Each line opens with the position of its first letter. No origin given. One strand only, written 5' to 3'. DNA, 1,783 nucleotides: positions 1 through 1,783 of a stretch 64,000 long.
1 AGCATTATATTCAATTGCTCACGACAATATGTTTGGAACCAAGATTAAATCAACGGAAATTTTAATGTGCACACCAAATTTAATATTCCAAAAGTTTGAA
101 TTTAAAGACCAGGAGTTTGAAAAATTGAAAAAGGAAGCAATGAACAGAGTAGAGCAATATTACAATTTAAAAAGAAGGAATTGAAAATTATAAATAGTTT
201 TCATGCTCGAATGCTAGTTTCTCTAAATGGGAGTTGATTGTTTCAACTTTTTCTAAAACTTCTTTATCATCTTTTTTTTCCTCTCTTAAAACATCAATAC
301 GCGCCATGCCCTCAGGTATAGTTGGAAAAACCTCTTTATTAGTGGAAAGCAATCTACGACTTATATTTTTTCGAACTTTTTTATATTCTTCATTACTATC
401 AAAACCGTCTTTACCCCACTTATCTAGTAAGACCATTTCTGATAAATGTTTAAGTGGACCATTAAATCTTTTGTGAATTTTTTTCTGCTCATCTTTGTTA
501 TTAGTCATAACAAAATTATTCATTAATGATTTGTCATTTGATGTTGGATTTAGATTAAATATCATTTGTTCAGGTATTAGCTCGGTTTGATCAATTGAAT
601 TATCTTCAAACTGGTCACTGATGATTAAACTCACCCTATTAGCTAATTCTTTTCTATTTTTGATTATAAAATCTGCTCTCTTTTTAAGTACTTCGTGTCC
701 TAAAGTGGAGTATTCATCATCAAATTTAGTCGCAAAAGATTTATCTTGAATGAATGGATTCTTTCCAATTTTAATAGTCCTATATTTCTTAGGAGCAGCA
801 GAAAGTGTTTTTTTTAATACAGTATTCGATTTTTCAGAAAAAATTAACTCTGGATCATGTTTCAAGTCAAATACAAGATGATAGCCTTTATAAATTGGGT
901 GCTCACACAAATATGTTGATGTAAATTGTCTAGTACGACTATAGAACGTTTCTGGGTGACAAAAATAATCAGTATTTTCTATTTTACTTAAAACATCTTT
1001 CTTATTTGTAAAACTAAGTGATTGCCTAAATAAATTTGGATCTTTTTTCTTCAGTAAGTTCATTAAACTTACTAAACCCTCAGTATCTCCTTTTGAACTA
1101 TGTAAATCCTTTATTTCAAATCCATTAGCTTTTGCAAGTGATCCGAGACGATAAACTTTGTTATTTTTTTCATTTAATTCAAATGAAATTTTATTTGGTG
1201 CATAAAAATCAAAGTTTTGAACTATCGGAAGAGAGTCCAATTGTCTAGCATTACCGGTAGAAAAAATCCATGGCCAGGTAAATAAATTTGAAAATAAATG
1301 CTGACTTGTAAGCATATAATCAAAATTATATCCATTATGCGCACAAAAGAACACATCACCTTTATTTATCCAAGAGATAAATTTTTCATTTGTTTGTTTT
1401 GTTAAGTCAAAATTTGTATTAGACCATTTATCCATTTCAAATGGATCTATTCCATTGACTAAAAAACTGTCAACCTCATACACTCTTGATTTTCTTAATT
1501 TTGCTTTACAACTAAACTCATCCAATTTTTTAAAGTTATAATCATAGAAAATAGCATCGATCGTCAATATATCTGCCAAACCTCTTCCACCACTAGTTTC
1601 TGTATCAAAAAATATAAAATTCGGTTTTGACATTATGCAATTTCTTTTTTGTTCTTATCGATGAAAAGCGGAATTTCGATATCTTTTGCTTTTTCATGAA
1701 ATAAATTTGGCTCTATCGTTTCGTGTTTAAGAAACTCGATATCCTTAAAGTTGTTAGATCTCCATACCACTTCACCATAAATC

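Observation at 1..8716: Four different nucleases plus a helicase wired to a phage-style repressor switch: candidate undescribed DNA-processing or defence module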

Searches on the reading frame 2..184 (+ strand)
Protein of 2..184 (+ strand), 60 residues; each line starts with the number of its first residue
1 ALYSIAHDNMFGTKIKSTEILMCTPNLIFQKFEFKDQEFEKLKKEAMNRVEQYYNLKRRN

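Call 3: search_protein_families(library=pfam, proteins=[window:2-184:+], max_evalue=0.01)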
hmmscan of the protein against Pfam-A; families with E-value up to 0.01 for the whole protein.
window:2-184:+ (60 aa): 0 families

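Call 7: search_protein_families(library=phrogs, proteins=[window:2-184:+], max_evalue=0.01)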
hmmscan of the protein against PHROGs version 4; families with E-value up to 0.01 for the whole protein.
window:2-184:+ (60 aa): 1 family
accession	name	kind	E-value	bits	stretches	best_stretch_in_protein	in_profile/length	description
phrog_298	-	DNA, RNA and nucleotide metabolism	0.006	17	1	1-55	205-259/293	exonuclease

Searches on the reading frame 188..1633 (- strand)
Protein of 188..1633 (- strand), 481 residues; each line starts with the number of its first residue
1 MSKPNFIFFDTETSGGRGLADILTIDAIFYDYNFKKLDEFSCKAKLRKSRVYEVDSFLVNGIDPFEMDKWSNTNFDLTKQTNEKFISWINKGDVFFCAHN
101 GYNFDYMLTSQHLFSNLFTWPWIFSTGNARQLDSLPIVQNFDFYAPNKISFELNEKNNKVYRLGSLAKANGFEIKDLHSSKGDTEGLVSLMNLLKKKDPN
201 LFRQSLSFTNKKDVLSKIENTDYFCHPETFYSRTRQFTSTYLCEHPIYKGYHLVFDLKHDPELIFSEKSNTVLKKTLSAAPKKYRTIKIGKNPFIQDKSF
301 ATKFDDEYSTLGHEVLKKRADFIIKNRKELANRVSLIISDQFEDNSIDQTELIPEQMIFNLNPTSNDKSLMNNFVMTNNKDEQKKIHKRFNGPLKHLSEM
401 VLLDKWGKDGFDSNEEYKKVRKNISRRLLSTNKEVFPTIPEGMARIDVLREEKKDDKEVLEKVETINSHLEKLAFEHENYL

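Call 3: search_protein_families(library=pfam, proteins=[window:188-1633:-], max_evalue=0.01)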
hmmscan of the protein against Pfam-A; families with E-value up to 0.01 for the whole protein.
window:188-1633:- (481 aa): 1 family
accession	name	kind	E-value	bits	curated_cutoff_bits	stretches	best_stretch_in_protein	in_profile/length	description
PF08411.15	Exonuc_X-T_C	-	4.3e-07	29.8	27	1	210-468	2-265/269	Exonuclease C-terminal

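Call 4: search_protein_families(library=padloc, proteins=[window:188-1633:-], max_evalue=0.01)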
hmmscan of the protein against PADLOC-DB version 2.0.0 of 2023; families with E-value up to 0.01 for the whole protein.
window:188-1633:- (481 aa): 2 families
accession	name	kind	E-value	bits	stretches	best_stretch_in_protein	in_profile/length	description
PDLC03817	RTasSbcB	-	4.5e-28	96.4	1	6-455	2-423/436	DRT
PDLC01247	DEDDh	-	1.6e-06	26.8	1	7-190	1-137/139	"CAS-I,CAS-II,CAS-III,CAS-IV,CAS-V,CAS-VI; associated"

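Call 6: search_protein_families(library=ncbifam, proteins=[window:188-1633:-], max_evalue=0.01)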
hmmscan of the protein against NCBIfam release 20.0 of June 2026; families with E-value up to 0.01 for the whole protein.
window:188-1633:- (481 aa): 1 family
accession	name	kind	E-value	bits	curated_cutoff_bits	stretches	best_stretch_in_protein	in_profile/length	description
NF008746.0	PRK11779.1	equivalog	1.6e-22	79.8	260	1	2-473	5-473/477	exodeoxyribonuclease I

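Call 7: search_protein_families(library=phrogs, proteins=[window:188-1633:-], max_evalue=0.01)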
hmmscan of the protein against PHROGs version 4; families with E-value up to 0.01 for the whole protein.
window:188-1633:- (481 aa): 2 families
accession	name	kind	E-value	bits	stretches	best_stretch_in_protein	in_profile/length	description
phrog_19080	-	unknown function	2.2e-19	70.4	1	5-391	6-397/477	-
phrog_192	-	DNA, RNA and nucleotide metabolism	5.8e-06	26.8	1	1-348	103-378/397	DNA polymerase exonuclease subunit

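Call 46: find_related_loci(query=A3, collection=metagenome_contigs, flank=10000)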
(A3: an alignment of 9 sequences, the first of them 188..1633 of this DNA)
Query A3 (481 aa) in metagenome_contigs; peptide patterns used: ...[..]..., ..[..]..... (x = any residue, [..] = any of these).
446 stretches matched a pattern; 52 encode a relative of the query (tblastn E <= 1e-3); 52 distinct loci.
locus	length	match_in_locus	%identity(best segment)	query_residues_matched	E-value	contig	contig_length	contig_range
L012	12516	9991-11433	98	1-481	0e+0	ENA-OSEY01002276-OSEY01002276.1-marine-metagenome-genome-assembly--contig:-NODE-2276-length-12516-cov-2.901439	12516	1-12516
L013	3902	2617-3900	98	1-428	0e+0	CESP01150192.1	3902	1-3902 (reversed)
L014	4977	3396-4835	77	1-481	0e+0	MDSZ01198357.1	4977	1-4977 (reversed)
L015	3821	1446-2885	77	1-481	0e+0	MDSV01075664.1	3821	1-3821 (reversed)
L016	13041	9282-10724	78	1-481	0e+0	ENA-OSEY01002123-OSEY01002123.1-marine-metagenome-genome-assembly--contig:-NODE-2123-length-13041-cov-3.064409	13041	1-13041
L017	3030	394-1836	76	1-481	0e+0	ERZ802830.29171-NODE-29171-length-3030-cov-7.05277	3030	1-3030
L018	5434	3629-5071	75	1-481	0e+0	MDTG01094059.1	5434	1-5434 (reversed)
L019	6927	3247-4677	73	4-481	0e+0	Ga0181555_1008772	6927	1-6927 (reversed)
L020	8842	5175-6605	73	4-481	0e+0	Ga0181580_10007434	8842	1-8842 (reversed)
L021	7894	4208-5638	73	4-481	0e+0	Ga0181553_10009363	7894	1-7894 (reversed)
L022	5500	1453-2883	72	5-481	0e+0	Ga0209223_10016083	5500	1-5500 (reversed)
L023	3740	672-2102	72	5-481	0e+0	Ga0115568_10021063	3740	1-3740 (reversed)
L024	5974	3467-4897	72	5-481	0e+0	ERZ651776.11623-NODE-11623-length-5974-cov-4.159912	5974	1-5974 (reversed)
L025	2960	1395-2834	73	4-481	0e+0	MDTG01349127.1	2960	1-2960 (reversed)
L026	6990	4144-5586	70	1-481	0e+0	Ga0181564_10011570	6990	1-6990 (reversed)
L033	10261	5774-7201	70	5-481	0e+0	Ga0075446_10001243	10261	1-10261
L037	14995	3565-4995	69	5-481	0e+0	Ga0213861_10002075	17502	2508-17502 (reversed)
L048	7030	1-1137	69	102-481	0e+0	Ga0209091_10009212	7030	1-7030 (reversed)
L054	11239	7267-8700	48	8-478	3e-135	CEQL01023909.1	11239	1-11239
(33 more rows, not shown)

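Call 54: search_protein_families(library=pfam, proteins=[L054:3455-5059:-, L054:5068-5607:-, L054:5692-7248:+, L054:2886-3455:-, L054:8974-10497:+, L037:8165-11071:-, L033:551-2098:-, L033:2095-2715:-, L048:2057-2587:-, L048:2587-3129:-], max_evalue=0.01)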
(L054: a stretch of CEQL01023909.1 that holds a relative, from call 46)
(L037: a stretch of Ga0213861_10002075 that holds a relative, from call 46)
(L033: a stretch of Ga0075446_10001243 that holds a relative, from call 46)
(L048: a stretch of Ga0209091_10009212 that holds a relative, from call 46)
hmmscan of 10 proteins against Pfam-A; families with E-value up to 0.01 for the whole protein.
L054:3455-5059:- (534 aa): 1 family
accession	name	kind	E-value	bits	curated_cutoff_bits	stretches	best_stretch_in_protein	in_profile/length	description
PF14247.12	DUF4344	-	0.0036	17.5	29.6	1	409-493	26-105/220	Putative metallopeptidase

L054:5068-5607:- (179 aa): 0 families

L054:5692-7248:+ (518 aa): 0 families

L054:2886-3455:- (189 aa): 0 families

L054:8974-10497:+ (507 aa): 11 families
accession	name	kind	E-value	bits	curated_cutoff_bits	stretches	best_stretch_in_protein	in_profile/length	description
PF05970.20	PIF1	-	6.5e-27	95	25.9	1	18-218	2-220/223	PIF1-like helicase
PF13245.12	AAA_19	-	3.2e-08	34.3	25.1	1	35-157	13-132/134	AAA domain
PF13604.12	AAA_30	-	1.2e-07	32.1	27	1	28-161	13-135/191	AAA domain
PF01443.25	Viral_helicase1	-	6.3e-07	29.9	21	1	366-405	178-222/228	Viral superfamily 1 RNA helicase core domain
PF21530.3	Pif1_2B_dom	-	8.8e-06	25.8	23.9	1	280-317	11-47/47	DNA helicase Pif1, 2B domain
PF13538.12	UvrD_C_2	-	1.1e-05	25.6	27.4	1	365-405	1-47/52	UvrD-like helicase C-terminal domain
PF02689.20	Herpes_Helicase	-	8.9e-05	21.1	27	1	361-409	725-774/808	Helicase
PF14532.12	Sigma54_activ_2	-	0.00052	20.7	25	1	20-64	8-52/138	Sigma-54 interaction domain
PF13191.12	AAA_16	-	0.0015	19.5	32.6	1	34-72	25-63/167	AAA ATPase domain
PF13479.12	AAA_24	-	0.0015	18.8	27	1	33-136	2-94/195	AAA domain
PF13401.12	AAA_22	-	0.0046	17.7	27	0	33-65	5-33/130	AAA domain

L037:8165-11071:- (968 aa): 1 family
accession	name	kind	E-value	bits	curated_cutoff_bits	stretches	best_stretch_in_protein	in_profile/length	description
PF10593.14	Z1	-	2e-72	243.9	25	1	458-692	1-225/228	Z1 domain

L033:551-2098:- (515 aa): 2 families
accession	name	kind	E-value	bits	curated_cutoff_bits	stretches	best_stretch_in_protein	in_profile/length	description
PF00012.26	HSP70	-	4.6e-87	293.1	20.6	1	4-499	1-501/599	Hsp70 protein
PF06723.19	MreB_Mbl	-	1.8e-14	53.7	27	1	99-352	74-318/327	MreB/Mbl protein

L033:2095-2715:- (206 aa): 3 families
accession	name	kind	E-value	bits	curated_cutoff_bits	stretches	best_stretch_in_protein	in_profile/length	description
PF01025.24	GrpE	-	9.3e-05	22.6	25.8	1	34-184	11-152/165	GrpE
PF08651.15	DASH_Duo1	-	0.00043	20.5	25.4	1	33-71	13-51/74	DASH complex subunit Duo1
PF23153.1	Aip3p_Bud6_N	-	0.0049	17.6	27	0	101-151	46-96/109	Aip3p/Bud6 N-terminal domain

L048:2057-2587:- (176 aa): 0 families

L048:2587-3129:- (180 aa): 0 families

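Call 55: search_protein_families(library=padloc, proteins=[L033:4181-4489:-, L033:3802-4239:-, L033:2721-3779:-, L033:2095-2715:-, L033:551-2098:-, L054:3455-5059:-, L054:5068-5607:-, L054:5692-7248:+, L054:8974-10497:+, L037:8165-11071:-], max_evalue=0.001)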
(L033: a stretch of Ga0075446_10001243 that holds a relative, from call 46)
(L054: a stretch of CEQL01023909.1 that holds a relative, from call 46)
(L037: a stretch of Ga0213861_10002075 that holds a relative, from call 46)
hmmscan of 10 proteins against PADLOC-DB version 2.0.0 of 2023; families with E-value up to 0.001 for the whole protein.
L033:4181-4489:- (102 aa): 0 families

L033:3802-4239:- (145 aa): 0 families

L033:2721-3779:- (352 aa): 1 family
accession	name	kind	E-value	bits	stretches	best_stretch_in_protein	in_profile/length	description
PDLC03812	RTasRmuC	-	2.6e-51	172.6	1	35-334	137-433/439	DRT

L033:2095-2715:- (206 aa): 0 families

L033:551-2098:- (515 aa): 0 families

L054:3455-5059:- (534 aa): 0 families

L054:5068-5607:- (179 aa): 0 families

L054:5692-7248:+ (518 aa): 0 families

L054:8974-10497:+ (507 aa): 4 families
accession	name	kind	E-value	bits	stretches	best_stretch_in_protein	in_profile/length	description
PDLC05065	PDC-S68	-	1.8e-21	73.7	2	23-160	611-748/1221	-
PDLC05066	PDC-S68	-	6.4e-16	55.6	2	37-160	597-724/1202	-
PDLC05035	PDC-S53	-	1.7e-11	41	1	36-210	513-671/900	-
PDLC04476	PDC-M16A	-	1.5e-08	31.5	1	24-327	15-335/691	-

L037:8165-11071:- (968 aa): 2 families
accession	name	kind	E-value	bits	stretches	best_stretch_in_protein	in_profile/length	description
PDLC02205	MzaC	-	1.8e-173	576.9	1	49-887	52-858/952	-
PDLC03202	Helicase_II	-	3.2e-35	119.6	2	455-669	247-441/621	Type II helicase domain protein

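Call 76: search_protein_families(library=pfam, proteins=[L054:5692-7248:+, L054:5068-5607:-], max_evalue=10)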
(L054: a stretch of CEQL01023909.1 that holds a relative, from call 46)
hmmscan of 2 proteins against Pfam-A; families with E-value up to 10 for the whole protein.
L054:5692-7248:+ (518 aa): 0 families

L054:5068-5607:- (179 aa): 0 families
